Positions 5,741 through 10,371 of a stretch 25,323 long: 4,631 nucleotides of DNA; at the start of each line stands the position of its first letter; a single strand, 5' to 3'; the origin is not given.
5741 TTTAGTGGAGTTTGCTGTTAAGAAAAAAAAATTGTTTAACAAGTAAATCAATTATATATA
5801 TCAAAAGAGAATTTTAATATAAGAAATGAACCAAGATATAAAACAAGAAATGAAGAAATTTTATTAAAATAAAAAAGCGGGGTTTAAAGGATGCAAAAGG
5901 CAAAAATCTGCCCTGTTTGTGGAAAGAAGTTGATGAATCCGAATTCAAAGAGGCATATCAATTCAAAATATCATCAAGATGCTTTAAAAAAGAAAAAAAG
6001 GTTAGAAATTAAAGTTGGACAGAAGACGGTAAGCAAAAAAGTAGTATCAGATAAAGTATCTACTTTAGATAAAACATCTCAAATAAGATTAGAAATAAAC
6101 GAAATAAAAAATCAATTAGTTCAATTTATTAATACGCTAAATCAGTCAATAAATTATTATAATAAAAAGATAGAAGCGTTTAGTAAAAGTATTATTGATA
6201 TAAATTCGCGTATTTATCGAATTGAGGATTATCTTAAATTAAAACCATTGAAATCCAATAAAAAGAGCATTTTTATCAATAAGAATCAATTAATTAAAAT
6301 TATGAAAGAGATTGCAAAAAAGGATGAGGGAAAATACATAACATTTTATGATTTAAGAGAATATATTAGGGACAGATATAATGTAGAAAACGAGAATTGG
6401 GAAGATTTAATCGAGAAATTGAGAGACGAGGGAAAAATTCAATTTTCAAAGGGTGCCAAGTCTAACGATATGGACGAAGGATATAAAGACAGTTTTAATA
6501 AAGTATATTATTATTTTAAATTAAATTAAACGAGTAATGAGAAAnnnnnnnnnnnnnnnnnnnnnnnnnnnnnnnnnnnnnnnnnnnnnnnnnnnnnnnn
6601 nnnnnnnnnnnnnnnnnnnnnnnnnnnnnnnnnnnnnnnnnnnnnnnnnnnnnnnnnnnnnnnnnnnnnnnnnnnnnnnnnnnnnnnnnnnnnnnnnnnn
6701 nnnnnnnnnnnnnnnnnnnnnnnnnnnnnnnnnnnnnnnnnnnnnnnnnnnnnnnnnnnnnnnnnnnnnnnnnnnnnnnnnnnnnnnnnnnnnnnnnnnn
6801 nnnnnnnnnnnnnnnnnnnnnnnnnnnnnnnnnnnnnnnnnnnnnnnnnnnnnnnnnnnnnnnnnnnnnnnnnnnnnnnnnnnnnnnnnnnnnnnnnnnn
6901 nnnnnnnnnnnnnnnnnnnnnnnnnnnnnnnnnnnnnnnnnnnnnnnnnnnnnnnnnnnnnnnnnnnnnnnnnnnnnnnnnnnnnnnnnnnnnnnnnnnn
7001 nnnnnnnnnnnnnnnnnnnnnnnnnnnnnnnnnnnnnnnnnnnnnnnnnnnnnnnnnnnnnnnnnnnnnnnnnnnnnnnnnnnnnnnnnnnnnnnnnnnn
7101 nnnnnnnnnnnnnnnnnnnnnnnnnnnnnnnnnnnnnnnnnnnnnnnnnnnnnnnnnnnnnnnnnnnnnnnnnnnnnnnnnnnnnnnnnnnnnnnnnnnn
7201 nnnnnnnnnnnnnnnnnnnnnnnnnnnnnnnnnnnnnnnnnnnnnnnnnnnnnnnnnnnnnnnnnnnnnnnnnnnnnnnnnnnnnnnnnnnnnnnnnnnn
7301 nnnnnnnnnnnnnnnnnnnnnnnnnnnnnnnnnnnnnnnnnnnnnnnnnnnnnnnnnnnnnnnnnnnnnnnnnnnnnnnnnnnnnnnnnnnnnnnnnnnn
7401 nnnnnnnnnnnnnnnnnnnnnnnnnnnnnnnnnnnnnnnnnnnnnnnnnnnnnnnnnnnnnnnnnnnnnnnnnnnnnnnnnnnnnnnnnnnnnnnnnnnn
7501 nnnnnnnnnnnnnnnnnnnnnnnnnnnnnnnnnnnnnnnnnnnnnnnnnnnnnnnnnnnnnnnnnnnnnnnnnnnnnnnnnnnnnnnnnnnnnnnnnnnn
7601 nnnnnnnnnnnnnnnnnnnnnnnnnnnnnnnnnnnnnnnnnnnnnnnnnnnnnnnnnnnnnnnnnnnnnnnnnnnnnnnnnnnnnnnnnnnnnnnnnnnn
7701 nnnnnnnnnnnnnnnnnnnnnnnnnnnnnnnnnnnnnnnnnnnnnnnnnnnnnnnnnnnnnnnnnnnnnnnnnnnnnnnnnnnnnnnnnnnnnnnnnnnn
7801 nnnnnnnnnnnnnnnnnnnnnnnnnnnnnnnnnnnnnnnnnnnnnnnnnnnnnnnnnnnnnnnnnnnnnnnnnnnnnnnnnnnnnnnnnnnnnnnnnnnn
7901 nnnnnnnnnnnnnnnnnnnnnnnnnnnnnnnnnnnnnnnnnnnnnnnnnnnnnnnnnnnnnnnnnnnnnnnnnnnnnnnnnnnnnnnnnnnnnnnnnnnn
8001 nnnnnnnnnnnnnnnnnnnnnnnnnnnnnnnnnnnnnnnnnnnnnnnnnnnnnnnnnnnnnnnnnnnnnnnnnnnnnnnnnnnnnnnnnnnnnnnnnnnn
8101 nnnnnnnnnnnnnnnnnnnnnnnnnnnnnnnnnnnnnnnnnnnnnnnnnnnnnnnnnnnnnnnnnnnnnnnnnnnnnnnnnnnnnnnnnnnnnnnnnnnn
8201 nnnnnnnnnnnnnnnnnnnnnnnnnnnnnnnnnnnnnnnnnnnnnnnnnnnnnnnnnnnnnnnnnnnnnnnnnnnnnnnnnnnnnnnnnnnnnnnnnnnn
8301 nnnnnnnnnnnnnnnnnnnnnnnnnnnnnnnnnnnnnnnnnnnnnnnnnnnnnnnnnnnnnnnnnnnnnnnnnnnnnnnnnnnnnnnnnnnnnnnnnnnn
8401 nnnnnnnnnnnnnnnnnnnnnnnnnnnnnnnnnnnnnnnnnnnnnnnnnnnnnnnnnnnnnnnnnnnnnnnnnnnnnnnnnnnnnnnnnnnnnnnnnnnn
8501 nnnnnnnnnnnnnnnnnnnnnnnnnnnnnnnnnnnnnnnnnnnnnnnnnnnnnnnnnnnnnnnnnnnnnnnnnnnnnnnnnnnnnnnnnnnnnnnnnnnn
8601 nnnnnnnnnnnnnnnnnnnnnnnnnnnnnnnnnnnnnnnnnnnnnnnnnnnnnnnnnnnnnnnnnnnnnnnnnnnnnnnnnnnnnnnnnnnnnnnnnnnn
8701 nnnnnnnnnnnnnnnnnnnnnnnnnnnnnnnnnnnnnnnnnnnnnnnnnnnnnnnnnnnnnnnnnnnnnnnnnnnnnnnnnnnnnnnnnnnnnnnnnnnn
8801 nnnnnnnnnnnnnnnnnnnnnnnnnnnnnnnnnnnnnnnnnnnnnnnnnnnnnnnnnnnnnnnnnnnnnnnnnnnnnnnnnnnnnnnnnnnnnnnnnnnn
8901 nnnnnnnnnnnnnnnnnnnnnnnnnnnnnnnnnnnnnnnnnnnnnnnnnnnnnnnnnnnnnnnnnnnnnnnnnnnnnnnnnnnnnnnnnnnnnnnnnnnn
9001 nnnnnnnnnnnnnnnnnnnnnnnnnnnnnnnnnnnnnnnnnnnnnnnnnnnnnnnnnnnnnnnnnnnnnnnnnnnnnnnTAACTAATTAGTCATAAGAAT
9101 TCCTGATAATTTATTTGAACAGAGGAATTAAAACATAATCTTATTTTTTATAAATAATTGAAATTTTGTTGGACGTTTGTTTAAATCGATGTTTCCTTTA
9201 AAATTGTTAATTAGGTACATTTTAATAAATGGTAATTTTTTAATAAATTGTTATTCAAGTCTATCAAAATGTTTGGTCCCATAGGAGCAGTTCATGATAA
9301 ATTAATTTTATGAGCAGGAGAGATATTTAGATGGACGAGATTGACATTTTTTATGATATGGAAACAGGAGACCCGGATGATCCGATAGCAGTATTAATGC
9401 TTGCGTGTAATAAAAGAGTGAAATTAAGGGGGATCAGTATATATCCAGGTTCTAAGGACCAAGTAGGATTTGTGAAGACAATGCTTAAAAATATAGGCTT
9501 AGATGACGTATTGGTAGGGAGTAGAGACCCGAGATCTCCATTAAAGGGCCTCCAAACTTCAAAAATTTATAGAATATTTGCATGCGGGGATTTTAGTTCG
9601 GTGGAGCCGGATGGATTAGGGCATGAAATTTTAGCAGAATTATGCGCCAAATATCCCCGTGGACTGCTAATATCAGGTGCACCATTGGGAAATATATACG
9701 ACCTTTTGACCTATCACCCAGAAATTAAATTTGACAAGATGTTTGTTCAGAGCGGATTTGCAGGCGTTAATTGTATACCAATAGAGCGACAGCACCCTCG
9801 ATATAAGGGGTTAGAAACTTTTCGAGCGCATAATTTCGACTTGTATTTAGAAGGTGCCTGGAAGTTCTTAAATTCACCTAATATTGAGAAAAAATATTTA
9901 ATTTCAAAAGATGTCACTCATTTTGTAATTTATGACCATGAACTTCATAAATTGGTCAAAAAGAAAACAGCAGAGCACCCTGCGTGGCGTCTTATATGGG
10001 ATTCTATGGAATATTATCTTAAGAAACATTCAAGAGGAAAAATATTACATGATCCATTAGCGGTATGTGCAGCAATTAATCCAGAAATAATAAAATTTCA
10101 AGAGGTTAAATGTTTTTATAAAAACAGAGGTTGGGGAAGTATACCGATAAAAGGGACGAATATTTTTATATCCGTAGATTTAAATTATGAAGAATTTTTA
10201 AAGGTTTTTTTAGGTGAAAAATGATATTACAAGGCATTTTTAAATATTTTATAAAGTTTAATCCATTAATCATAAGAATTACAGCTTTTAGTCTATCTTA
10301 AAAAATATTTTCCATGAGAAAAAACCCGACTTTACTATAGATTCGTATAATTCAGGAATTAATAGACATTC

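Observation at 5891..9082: Candidate undescribed two-gene nuclease system: ZnF-coiled coil-wHTH partner plus ATPase-Mrr-like nuclease-wHTH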

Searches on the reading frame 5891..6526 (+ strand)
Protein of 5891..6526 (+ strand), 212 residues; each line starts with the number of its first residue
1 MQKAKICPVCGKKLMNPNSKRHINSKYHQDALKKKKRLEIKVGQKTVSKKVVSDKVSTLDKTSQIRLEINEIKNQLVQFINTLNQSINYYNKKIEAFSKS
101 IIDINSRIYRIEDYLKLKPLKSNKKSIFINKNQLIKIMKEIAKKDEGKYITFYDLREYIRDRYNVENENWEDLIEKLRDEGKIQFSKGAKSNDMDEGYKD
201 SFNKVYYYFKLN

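Call 3: search_protein_families(library=pfam, proteins=[window:5891-6526:+], max_evalue=1)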
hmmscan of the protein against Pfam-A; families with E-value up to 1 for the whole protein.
window:5891-6526:+ (212 aa): 13 families
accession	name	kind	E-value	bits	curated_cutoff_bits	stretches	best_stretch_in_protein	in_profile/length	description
PF21128.4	MCM4_WHD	-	0.0014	19.1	24.4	1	131-186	11-65/75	MCM4, winged helix domain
PF21120.3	MCM_WH_arc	-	0.0048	17.3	26.1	1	155-183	26-54/63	Archaeal MCM, winged-helix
PF25051.1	WHD_MCM8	-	0.013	15.9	26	1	132-188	18-72/80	MCM8 winged helix domain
PF20667.3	Sec10_N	-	0.017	15.7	27.4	1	55-148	19-107/118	Exocyst complex component Sec10, N-terminal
PF19310.4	TOP_N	-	0.038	14.2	27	1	51-91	43-82/123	Neurolysin/Thimet oligopeptidase, N-terminal domain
PF12874.13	zf-met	-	0.11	13.3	21.2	1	6-28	2-25/25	Zinc-finger of C2H2 type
PF04423.19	Rad50_zn_hook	-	0.17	12.2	24.3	1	6-37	21-51/52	Rad50 zinc hook motif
PF14661.11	HAUS6_N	-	0.17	11.9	26.4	1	41-134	131-224/233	HAUS augmin-like complex subunit 6 N-terminus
PF12132.13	DUF3587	-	0.17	11.8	25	1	118-164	81-127/201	Protein of unknown function (DUF3587)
PF10186.14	ATG14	-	0.21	11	33.2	1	5-144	11-152/347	Vacuolar sorting 38 and autophagy-related subunit 14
PF05531.17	NPV_P10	-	0.22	12.5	29.8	0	64-116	8-66/75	Nucleopolyhedrovirus P10 protein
PF22638.1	FlgK_D1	-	0.26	11.3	28.6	1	58-111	42-95/233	Flagellar hook-associated protein FlgK helical domain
PF04421.21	Mss4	-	0.78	10.4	22.6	1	5-56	6-57/104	Mss4 protein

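Call 4: search_protein_families(library=padloc, proteins=[window:5891-6526:+], max_evalue=1)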
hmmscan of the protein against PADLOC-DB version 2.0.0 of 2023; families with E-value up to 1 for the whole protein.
window:5891-6526:+ (212 aa): 1 family
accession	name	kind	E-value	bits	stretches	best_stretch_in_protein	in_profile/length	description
PDLC03865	LmuB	-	7.1e-05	19.2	1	3-180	508-711/1007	-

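Call 5: search_protein_families(library=ncbifam, proteins=[window:5891-6526:+], max_evalue=1)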
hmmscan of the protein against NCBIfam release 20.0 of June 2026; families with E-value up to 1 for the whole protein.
window:5891-6526:+ (212 aa): 5 families
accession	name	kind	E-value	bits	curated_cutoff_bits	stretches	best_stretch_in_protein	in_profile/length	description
NF045487.1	ASRP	equivalog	8.9e-05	21.3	300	1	6-180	302-468/593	archaea-specific SMC-related protein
NF038218.1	IcmG_DotF_IVB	equivalog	0.00088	19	200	1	28-117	98-184/266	type IVB secretion system protein IcmG/DotF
TIGR03830.1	CxxCG_CxxCG_HTH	subfamily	0.065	13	61.8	1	3-38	30-64/127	type II TA system antitoxin MqsA family protein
NF009947.0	PRK13411.1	equivalog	0.14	10.2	1002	1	12-149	502-640/662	molecular chaperone DnaK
TIGR00921.1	2A067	subfamily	0.66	7.9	351.9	1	41-155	409-522/733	hydrophobe/amphiphile efflux-3 (HAE3) family transporter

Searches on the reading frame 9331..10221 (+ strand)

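Call 9: search_protein_families(library=pfam, proteins=[window:9331-10221:+], max_evalue=0.001)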
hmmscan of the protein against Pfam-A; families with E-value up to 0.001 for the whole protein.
window:9331-10221:+ (297 aa): 1 family
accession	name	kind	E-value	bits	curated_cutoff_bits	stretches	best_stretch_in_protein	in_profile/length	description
PF01156.24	IU_nuc_hydro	-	1.7e-11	44.8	34.2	1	7-261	2-257/297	Inosine-uridine preferring nucleoside hydrolase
